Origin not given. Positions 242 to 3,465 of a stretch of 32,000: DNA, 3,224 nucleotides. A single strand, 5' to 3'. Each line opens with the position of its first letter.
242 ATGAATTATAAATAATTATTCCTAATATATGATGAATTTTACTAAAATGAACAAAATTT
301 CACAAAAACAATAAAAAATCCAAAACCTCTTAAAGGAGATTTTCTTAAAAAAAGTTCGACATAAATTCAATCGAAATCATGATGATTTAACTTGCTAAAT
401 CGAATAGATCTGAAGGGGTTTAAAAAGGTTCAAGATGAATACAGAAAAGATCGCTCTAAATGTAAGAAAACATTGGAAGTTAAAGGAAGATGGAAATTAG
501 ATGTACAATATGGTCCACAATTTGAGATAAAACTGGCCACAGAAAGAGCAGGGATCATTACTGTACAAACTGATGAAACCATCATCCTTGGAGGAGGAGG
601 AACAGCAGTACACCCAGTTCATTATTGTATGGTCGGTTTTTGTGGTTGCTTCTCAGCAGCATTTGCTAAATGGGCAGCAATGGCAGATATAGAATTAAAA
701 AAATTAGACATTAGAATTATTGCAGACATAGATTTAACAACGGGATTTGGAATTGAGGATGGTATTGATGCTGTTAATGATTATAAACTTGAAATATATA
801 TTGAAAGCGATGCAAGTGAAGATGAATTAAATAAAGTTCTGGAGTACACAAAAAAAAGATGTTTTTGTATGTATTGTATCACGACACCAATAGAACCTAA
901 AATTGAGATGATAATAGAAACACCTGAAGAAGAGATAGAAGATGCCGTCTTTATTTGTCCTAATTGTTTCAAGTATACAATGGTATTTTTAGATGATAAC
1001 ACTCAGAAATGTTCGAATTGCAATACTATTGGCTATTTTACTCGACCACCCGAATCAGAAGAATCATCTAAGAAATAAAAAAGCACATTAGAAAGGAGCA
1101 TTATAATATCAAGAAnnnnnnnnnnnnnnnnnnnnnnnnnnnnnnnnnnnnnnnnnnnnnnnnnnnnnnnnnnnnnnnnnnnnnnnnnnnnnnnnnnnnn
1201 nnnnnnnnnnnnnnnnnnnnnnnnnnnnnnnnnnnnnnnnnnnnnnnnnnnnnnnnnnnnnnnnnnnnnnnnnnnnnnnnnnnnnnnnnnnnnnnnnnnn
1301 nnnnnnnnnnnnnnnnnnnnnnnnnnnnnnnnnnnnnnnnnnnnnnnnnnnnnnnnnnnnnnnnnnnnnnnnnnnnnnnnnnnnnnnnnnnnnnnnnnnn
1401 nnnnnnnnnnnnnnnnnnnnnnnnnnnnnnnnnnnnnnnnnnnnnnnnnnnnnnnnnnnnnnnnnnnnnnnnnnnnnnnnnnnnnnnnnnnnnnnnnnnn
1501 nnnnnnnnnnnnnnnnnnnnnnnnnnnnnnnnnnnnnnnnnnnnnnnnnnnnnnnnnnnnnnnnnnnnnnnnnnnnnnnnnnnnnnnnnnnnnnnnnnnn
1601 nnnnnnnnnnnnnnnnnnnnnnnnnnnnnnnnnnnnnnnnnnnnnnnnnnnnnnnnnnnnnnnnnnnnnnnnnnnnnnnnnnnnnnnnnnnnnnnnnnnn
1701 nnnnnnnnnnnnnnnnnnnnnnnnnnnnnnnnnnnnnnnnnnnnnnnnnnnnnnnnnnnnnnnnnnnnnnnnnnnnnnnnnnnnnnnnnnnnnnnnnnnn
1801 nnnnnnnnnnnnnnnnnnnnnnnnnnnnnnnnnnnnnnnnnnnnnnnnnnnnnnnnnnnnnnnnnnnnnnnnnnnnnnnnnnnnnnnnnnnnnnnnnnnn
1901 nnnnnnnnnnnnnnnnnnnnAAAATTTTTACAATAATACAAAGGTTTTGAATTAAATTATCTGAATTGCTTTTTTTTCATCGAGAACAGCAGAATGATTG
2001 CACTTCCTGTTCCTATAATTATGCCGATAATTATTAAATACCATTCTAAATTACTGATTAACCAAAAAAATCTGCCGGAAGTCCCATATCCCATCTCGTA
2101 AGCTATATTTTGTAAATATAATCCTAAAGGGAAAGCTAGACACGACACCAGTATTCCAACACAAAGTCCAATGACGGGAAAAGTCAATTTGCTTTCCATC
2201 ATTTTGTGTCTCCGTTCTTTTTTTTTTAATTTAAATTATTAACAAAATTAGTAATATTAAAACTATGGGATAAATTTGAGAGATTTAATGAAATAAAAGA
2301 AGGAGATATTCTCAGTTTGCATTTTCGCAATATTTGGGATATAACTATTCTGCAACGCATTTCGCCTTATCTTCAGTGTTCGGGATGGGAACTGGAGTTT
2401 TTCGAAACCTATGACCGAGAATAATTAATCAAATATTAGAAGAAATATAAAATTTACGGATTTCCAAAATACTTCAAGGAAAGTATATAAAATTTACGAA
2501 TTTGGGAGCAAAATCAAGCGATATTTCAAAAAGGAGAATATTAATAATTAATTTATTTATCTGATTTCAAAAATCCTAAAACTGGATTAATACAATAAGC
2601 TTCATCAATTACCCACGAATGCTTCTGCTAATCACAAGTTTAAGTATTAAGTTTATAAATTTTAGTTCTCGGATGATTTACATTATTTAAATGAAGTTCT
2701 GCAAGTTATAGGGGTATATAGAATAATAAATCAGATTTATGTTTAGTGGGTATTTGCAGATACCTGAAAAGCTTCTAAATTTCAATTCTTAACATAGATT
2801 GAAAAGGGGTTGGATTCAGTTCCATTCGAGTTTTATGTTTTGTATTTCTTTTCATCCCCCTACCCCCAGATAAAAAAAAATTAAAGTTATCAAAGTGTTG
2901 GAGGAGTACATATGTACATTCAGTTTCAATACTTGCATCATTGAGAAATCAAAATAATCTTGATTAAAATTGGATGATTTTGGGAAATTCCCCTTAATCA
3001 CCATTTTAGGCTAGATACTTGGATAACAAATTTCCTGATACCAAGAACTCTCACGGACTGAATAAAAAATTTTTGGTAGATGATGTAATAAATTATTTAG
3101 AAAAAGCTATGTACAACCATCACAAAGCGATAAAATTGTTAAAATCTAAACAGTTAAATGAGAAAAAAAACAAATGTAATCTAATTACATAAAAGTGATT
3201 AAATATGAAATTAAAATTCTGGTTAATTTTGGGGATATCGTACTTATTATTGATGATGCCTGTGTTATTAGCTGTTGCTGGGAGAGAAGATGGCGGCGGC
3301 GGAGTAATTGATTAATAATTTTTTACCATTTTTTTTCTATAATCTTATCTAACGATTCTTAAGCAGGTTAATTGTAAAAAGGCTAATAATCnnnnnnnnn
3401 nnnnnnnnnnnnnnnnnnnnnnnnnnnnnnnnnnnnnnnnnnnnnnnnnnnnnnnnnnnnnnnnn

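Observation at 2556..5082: Duplicated 'secreted DGGGGV peptide + tandem Lrp/AsnC-like regulator' module: candidate archaeal peptide-signalling or multi-core precursor locus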

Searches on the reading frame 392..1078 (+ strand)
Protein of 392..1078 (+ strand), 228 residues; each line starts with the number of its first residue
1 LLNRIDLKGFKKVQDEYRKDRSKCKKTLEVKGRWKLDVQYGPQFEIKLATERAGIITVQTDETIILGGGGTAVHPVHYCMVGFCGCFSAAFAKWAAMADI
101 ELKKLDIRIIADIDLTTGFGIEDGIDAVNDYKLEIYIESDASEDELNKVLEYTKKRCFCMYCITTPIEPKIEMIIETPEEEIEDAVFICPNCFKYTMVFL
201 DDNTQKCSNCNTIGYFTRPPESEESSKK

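Call 6: search_protein_families(library=pfam, proteins=[window:392-1078:+], max_evalue=0.01)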
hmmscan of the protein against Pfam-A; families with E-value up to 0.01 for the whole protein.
window:392-1078:+ (228 aa): 2 families
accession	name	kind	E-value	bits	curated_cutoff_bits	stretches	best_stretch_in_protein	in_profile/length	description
PF02566.24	OsmC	-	4.8e-14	53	27.5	1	68-171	1-99/100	OsmC-like protein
PF23139.1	OB_YrrC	-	0.0053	17.1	27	0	25-49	47-71/76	ATP-dependent DNA helicase YrrC, OB-fold domain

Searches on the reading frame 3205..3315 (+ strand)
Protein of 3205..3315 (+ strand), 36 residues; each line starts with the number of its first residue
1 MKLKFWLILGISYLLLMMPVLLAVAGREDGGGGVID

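Call 6: search_protein_families(library=pfam, proteins=[window:3205-3315:+], max_evalue=0.01)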
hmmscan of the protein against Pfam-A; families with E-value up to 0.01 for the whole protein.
window:3205-3315:+ (36 aa): 0 families

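Call 7: search_protein_families(library=ncbifam, proteins=[window:3205-3315:+], max_evalue=1)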
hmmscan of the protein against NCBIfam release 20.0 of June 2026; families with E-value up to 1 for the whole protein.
window:3205-3315:+ (36 aa): 1 family
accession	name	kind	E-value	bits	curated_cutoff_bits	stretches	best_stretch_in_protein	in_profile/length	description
NF033231.1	small_Blr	equivalog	0.36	10.4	40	1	6-17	9-20/40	division septum protein Blr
